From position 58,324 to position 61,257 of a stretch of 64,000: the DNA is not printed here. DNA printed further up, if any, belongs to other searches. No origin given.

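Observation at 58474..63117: Tandem co-directional pair of paralogs (3-nt spacing), one with PKD plus pectate-lyase-fold beta-helix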

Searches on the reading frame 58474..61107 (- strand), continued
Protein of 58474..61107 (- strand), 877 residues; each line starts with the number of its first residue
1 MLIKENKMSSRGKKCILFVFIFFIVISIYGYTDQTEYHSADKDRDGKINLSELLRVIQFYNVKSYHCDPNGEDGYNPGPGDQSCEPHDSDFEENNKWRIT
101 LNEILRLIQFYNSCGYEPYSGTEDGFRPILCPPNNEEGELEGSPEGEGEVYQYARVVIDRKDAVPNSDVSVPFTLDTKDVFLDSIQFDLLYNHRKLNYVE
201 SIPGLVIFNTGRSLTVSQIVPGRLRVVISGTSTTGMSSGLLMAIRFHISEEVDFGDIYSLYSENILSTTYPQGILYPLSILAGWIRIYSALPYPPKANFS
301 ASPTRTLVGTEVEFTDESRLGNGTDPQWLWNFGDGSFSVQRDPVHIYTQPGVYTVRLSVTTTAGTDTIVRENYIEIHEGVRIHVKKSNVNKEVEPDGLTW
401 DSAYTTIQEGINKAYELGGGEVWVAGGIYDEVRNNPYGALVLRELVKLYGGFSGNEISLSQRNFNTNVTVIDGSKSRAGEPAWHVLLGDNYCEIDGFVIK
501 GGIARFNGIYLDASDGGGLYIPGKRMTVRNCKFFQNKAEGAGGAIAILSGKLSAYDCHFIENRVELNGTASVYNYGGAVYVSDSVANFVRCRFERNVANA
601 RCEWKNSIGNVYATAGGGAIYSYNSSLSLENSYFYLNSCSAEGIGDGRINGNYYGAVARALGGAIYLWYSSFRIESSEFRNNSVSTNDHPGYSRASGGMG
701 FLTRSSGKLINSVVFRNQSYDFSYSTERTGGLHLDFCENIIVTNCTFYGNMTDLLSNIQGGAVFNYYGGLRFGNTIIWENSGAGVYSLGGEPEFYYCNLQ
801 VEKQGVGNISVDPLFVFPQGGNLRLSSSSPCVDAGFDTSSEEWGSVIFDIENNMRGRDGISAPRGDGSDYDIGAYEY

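Call 12: find_homologous_proteins(query=window:58474-61107:-)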
Query window:58474-61107:- (877 aa): 864 proteins with E <= 0.001 among 8000 candidates; the best 120 are listed.
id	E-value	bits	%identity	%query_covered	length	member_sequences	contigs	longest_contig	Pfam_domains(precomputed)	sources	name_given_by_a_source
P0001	0.0e+0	2018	100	99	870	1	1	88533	PF00801.27,PF18911.7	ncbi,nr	ncbi:MAG: PKD domain-containing protein [Candidatus Hydrogenedentes bacterium]|nr:PKD domain-contain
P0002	0.0e+0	1681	81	99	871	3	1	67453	PF00801.27,PF18911.7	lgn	-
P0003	0.0e+0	1236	58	98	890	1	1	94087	PF13229.13,PF00801.27,PF18911.7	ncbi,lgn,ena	-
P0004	0.0e+0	1223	59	98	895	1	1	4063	PF13229.13,PF00801.27,PF18911.7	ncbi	-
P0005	0.0e+0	1213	59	96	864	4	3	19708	PF00801.27,PF18911.7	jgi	-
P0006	0.0e+0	1211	58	98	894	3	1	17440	PF00801.27,PF18911.7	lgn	-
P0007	0.0e+0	1209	58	98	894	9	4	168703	PF00801.27,PF18911.7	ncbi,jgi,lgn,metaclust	metaclust:status=active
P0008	0.0e+0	1191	57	98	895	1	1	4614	PF13229.13,PF00801.27,PF18911.7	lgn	-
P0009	0.0e+0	1189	56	99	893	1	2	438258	PF00801.27,PF18911.7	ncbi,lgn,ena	-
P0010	0.0e+0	1177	57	96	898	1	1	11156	PF13229.13,PF00801.27,PF00963.25,PF18911.7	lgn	-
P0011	0.0e+0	1172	55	99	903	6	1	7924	PF13229.13,PF00801.27,PF00963.25,PF18911.7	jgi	-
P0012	0.0e+0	1158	56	98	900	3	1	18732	PF13229.13,PF00801.27,PF00963.25,PF18911.7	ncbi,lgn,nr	ncbi:MAG: PKD domain-containing protein [Candidatus Hydrogenedens sp.]|nr:PKD domain-containing prot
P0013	0.0e+0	1083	71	70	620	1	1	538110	PF13229.13,PF00801.27,PF18911.7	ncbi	-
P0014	5.8e-229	781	43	100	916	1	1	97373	PF13229.13,PF00801.27,PF18911.7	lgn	-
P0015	2.8e-227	775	44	96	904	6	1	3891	PF00801.27,PF18911.7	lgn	-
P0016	2.6e-190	653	41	98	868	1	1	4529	PF00801.27,PF18911.7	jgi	jgi:PKD repeat protein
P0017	1.2e-183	631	40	96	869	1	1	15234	PF00801.27,PF18911.7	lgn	-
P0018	6.9e-177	608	40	98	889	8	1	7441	PF00801.27,PF00963.25,PF18911.7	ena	-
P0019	4.2e-175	603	40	96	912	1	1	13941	PF00801.27,PF00963.25,PF18911.7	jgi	-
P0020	1.6e-173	597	33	45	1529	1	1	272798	PF16820.12,PF00801.27,PF02415.24,PF18884.6,PF17161.11,PF18911.7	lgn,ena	-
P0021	2.1e-140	488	45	10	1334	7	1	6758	PF16820.12,PF00801.27,PF23722.2,PF18911.7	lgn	-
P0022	1.9e-139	485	43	10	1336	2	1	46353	PF16820.12,PF00801.27,PF18911.7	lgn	-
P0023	4.2e-138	480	34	96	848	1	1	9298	PF00801.27,PF18911.7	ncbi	-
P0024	1.5e-128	448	34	83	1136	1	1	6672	PF00801.27,PF18911.7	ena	-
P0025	5.5e-120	420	36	15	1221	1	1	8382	PF07495.20,PF00801.27,PF01835.26,PF18911.7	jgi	-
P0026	2.4e-111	392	30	56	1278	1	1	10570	PF02415.24,PF18884.6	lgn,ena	-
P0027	8.3e-110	386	49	10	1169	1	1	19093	PF16820.12,PF00801.27,PF18911.7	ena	-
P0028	1.7e-104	369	43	11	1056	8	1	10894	PF16820.12,PF00801.27,PF18981.7,PF01835.26,PF18911.7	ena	-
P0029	4.3e-99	351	32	39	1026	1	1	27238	PF13229.13,PF00801.27,PF02415.24,PF18911.7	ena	-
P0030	1.1e-96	343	36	10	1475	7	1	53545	PF00801.27,PF18981.7,PF13585.13,PF08329.17,PF18911.7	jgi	jgi:gliding motility-associated-like protein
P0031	1.4e-93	333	45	9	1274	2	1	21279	PF00801.27,PF18962.8,PF01835.26,PF18911.7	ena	-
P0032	3.8e-93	331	40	12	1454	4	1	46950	PF00801.27,PF13585.13,PF08329.17,PF18911.7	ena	-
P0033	1.0e-91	327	41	11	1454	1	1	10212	PF00801.27,PF13585.13,PF08329.17,PF18911.7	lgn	-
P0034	4.5e-90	321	46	10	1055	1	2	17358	PF17883.7,PF16820.12,PF00801.27,PF18981.7,PF01835.26,PF18911.7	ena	-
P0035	4.6e-90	321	42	13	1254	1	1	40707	PF00801.27,PF22017.1,PF08329.17,PF18911.7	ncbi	ncbi:MAG: PKD domain-containing protein [Ferruginibacter sp.]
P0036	5.2e-90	321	36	14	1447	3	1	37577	PF00801.27,PF13585.13,PF08329.17,PF18911.7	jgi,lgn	jgi:gliding motility-associated-like protein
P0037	1.1e-86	310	35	11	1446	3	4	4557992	PF00801.27,PF13585.13,PF08329.17,PF18911.7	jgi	jgi:gliding motility-associated-like protein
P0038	1.1e-86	310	38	14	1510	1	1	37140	PF01839.30,PF14312.13,PF00801.27,PF18981.7,PF13517.13,PF01835.26,PF18911.7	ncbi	-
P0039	1.6e-86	309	35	12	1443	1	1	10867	PF00801.27,PF13585.13,PF08329.17,PF18911.7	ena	-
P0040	6.3e-86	307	45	10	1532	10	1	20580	PF00801.27,PF24517.3,PF05426.19,PF01835.26,PF18911.7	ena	-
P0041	6.7e-86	307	36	17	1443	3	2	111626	PF16820.12,PF00801.27,PF18981.7,PF13585.13,PF08329.17,PF18911.7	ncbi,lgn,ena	-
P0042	6.9e-86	307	30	15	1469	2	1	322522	PF00801.27,PF13585.13,PF08329.17,PF18911.7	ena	-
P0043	7.2e-86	307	36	12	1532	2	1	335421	PF16820.12,PF00801.27,PF13585.13,PF08329.17,PF18911.7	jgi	jgi:gliding motility-associated-like protein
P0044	1.1e-85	307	44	10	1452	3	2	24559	PF00801.27,PF13585.13,PF08329.17,PF18911.7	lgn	-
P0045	2.0e-85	306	35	11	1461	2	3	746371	PF00801.27,PF13585.13,PF08329.17,PF18911.7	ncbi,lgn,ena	-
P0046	2.5e-85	305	38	11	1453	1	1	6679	PF00801.27,PF13585.13,PF08329.17,PF18911.7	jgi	-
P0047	6.5e-85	304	29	18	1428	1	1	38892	PF00801.27,PF13585.13,PF08329.17,PF18911.7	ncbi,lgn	ncbi:MAG TPA: PKD domain-containing protein [Chitinophagaceae bacterium]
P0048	6.3e-84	301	29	56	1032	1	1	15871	PF13229.13,PF07602.18,PF02415.24,PF18884.6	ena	-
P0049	4.2e-83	298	50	9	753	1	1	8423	PF16820.12,PF00801.27,PF18981.7,PF18911.7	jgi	jgi:PKD repeat protein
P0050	5.5e-81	291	31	57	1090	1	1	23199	PF13229.13,PF02415.24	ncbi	-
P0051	1.7e-80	289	49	9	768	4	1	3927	PF16820.12,PF00801.27,PF18981.7,PF01835.26,PF18911.7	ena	-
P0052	2.7e-80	289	36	14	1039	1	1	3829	PF00801.27,PF18911.7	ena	-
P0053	1.2e-79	287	44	10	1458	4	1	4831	PF00801.27,PF13585.13,PF08329.17,PF18911.7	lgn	-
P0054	1.6e-78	283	29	56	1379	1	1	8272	PF02415.24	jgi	jgi:predicted outer membrane repeat protein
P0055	4.2e-77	278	47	11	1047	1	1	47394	PF01839.30,PF14312.13,PF00801.27,PF13517.13,PF01835.26,PF18911.7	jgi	-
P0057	1.0e-76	277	36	11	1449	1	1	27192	PF00801.27,PF13585.13,PF08329.17,PF18911.7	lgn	-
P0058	4.4e-76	275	39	11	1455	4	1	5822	PF16820.12,PF00801.27,PF13585.13,PF08329.17,PF18911.7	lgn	-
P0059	2.5e-75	272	32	13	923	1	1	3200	PF00801.27,PF08329.17,PF18911.7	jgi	jgi:PKD repeat protein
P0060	4.6e-75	271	58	6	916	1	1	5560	PF00801.27,PF08329.17,PF18911.7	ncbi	ncbi:MAG: PKD domain-containing protein, partial [Bacteroidota bacterium]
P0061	1.1e-74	270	41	11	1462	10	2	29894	PF00801.27,PF18981.7,PF13585.13,PF08329.17,PF18911.7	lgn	-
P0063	2.9e-74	269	30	56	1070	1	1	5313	PF13229.13,PF02415.24,PF17161.11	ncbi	-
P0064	4.4e-74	268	43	12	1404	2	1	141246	PF00801.27,PF18962.8,PF02018.24,PF14269.13,PF05935.18,PF18911.7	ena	-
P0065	5.4e-73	265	29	14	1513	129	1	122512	PF00801.27,PF13585.13,PF18911.7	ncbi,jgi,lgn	ncbi:MAG: hypothetical protein RL624_1726 [Bacteroidota bacterium]|jgi:gliding motility-associated-l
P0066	9.1e-73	264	28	56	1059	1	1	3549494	PF13229.13,PF02415.24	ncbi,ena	-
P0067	2.4e-72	262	40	9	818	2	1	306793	PF16820.12,PF00801.27,PF18981.7,PF20578.5,PF18911.7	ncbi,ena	-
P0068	4.7e-72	262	36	14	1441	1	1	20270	PF16820.12,PF00801.27,PF13585.13,PF08329.17,PF18911.7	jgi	jgi:gliding motility-associated-like protein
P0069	1.3e-71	260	44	10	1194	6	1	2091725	PF13229.13,PF00801.27,PF18981.7,PF18911.7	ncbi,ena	-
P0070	1.6e-71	260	38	10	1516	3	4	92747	PF00801.27,PF13585.13,PF18911.7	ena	-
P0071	4.2e-71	258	45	9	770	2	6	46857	PF16820.12,PF00801.27,PF18981.7,PF18911.7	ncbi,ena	-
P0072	1.5e-70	257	42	9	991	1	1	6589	PF16820.12,PF00801.27,PF13860.13,PF18911.7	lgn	-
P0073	3.8e-70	255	30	55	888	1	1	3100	PF02415.24,PF17161.11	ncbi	-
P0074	6.1e-70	255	48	9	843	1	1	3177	PF14347.12,PF22352.3,PF16820.12,PF00801.27,PF18981.7,PF08329.17,PF01835.26,PF18911.7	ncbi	ncbi:MAG: PKD domain-containing protein, partial [Bacteroidota bacterium]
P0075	8.0e-70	254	53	11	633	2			PF00801.27,PF18981.7,PF18911.7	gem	-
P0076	3.3e-68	249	37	11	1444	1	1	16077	PF16820.12,PF00801.27,PF13585.13,PF08329.17,PF18911.7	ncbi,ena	-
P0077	4.3e-67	245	41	12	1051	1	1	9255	PF01839.30,PF14312.13,PF00801.27,PF13517.13,PF01835.26,PF18911.7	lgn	-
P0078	4.6e-67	245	42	9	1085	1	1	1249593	PF22352.3,PF00801.27,PF18981.7,PF13585.13,PF08329.17,PF18911.7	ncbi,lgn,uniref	ncbi:PKD domain-containing protein [Ekhidna sp.]|uniref:PKD domain-containing protein n=1 Tax=Ekhidn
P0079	5.9e-67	245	47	10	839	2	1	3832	PF16820.12,PF00801.27,PF17164.11,PF18911.7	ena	-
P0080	1.8e-66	243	39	9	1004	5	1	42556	PF22352.3,PF16820.12,PF00801.27,PF18981.7,PF01835.26,PF16967.12,PF18911.7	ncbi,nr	ncbi:MAG: PKD domain-containing protein, partial [Anaerolineae bacterium]|nr:PKD domain-containing p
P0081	1.1e-64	237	36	13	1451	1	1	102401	PF00801.27,PF13585.13,PF08329.17,PF18911.7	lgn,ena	-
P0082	5.0e-64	235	58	11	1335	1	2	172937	PF05342.20,PF00801.27,PF07581.18,PF18911.7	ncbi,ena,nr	ncbi:MAG TPA: PKD domain-containing protein, partial [Candidatus Hydrogenedentes bacterium]|nr:PKD d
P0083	5.9e-64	235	43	9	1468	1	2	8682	PF00801.27,PF13585.13,PF08329.17,PF18911.7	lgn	-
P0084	3.6e-63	232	29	16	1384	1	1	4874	PF00801.27,PF18911.7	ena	-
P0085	4.2e-63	232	42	9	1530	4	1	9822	PF00801.27,PF13585.13,PF08329.17,PF18911.7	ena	-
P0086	4.6e-63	232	33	56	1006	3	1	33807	PF13229.13,PF00801.27,PF02415.24,PF18911.7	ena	-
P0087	1.2e-62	230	31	13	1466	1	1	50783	PF01839.30,PF14312.13,PF00801.27,PF13517.13,PF01835.26,PF18911.7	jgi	-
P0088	2.7e-62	229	42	9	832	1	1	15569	PF00801.27,PF18911.7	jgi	-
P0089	5.0e-62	228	45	9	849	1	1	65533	PF16820.12,PF00801.27,PF18911.7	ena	-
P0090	5.6e-62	228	40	10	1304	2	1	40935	PF00801.27,PF13585.13,PF08329.17,PF18911.7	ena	-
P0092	8.6e-61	224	33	12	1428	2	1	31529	PF00801.27,PF13585.13,PF18911.7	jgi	-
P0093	1.2e-60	224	40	10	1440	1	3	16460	PF00801.27,PF13585.13,PF08329.17,PF18911.7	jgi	jgi:gliding motility-associated-like protein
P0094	1.5e-60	223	46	9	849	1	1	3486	PF00801.27,PF18911.7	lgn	-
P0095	4.7e-60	222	31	39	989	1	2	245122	PF00801.27,PF02415.24,PF18911.7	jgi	jgi:predicted outer membrane repeat protein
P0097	1.9e-59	220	46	10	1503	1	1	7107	PF16820.12,PF00801.27,PF18981.7,PF00149.34,PF07705.18,PF01835.26,PF18911.7,PF16656.12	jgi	-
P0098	5.8e-59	218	41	9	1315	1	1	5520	PF00801.27,PF18981.7,PF07790.17,PF18911.7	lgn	-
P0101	2.2e-58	216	30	14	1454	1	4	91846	PF00801.27,PF13585.13,PF08329.17,PF18911.7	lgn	-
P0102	7.8e-58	214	44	9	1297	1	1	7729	PF00801.27,PF13585.13,PF08329.17,PF18911.7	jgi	jgi:gliding motility-associated-like protein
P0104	1.1e-57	214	39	14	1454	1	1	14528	PF16820.12,PF00801.27,PF18981.7,PF13385.14,PF18911.7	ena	-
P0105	1.6e-57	213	43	9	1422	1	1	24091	PF00801.27,PF18981.7,PF08329.17,PF18911.7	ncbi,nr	ncbi:MAG: PKD domain-containing protein, partial [Bacteroidetes bacterium]|nr:PKD domain-containing 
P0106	4.1e-57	212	27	70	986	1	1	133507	PF00801.27,PF02415.24,PF17161.11,PF18911.7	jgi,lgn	-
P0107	8.0e-57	211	42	11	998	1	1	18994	PF19190.7,PF22352.3,PF00801.27,PF13004.14,PF18911.7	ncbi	-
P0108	1.3e-56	210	31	16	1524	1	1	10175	PF00801.27,PF18962.8,PF18911.7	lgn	-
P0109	1.9e-56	210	41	8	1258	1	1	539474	PF22352.3,PF16820.12,PF00801.27,PF10142.16,PF18911.7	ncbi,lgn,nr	ncbi:MAG: PKD domain-containing protein [Candidatus Hydrogenedens sp.]|nr:PKD domain-containing prot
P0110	2.3e-56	210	42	10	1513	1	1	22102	PF00801.27,PF13585.13,PF08329.17,PF18911.7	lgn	-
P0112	8.7e-56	208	38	12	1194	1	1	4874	PF00801.27,PF01520.24,PF01835.26,PF18911.7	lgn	-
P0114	1.1e-55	207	31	56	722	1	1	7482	PF07602.18,PF02415.24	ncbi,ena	-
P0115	2.1e-55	206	29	18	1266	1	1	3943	PF00801.27,PF13585.13,PF08329.17,PF18911.7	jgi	jgi:gliding motility-associated-like protein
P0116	3.8e-55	206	33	14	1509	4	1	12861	PF00801.27,PF13585.13,PF08329.17,PF18911.7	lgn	-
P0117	6.1e-55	205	36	12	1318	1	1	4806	PF00801.27,PF18981.7,PF07790.17,PF18911.7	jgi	jgi:PKD repeat protein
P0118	1.4e-54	204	40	8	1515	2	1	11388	PF13582.13,PF01421.26,PF19408.6,PF16820.12,PF00801.27,PF18981.7,PF13688.13,PF18962.8,PF13574.13,PF18911.7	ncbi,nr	ncbi:MAG: PKD domain-containing protein, partial [Saprospiraceae bacterium]|nr:PKD domain-containing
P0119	1.9e-53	200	39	10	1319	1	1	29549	PF00801.27,PF13585.13,PF08329.17,PF18911.7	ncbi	-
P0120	3.4e-53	199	35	12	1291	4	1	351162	PF13582.13,PF01421.26,PF19408.6,PF00801.27,PF18981.7,PF13688.13,PF13574.13,PF13583.12,PF18911.7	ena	-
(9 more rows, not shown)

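Call 18: search_solved_structures(query=A1, max_evalue=1)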
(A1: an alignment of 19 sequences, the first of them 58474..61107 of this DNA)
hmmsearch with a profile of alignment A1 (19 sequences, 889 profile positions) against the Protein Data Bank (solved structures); distinct sequences matched with E-value up to 1: 28.
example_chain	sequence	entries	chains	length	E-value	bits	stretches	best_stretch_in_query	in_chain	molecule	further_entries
9lqj_A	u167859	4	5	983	3.3e-24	88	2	316-390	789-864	Collagenase ColH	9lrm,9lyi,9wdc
9lrk_A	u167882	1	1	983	3.3e-24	88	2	316-390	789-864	Collagenase ColH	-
1l0q_A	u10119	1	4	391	1.5e-16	62.7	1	274-382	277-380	Surface layer protein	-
4aqo_A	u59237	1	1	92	3e-13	51.7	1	304-385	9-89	COLLAGENASE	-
4jgu_A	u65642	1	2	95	3.1e-13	51.7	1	314-385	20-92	ColH protein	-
4jrw_A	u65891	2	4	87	3.5e-13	51.5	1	305-386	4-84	Collagenase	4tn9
2y72_A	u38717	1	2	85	9.7e-13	50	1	313-385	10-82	COLLAGENASE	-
4u6t_A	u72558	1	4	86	1.1e-12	49.8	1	318-380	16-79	ColH protein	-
4u7k_A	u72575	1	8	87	1.2e-12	49.8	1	318-380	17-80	ColH protein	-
4l9d_A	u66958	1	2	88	1.4e-12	49.5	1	303-382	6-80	Protease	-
2y3u_A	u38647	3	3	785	1.5e-11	46.1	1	302-381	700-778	COLLAGENASE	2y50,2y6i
2c26_A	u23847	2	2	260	1.5e-10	42.8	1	302-379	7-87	ENDOGLUCANASE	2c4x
6aem_A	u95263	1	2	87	4.1e-10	41.4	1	321-386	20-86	PKD domain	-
5nrk_A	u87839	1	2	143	5.3e-10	41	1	165-273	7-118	Endoglucanase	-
5nrm_A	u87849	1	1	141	5.6e-10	40.9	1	165-273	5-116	Endoglucanase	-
6kg8_A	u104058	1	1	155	5.9e-07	30.9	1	161-302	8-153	Probably cellulosomal scaffolding protein, secreted cellulose-binding and cohesin domain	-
4uyp_A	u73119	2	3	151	7.1e-07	30.6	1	164-297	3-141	Cellulosomal scaffoldin anchoring protein C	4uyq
2vn5_A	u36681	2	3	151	2e-05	25.9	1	164-297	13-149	SCAFFOLDING PROTEIN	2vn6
1g1k_A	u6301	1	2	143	2.3e-05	25.7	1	164-297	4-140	SCAFFOLDING PROTEIN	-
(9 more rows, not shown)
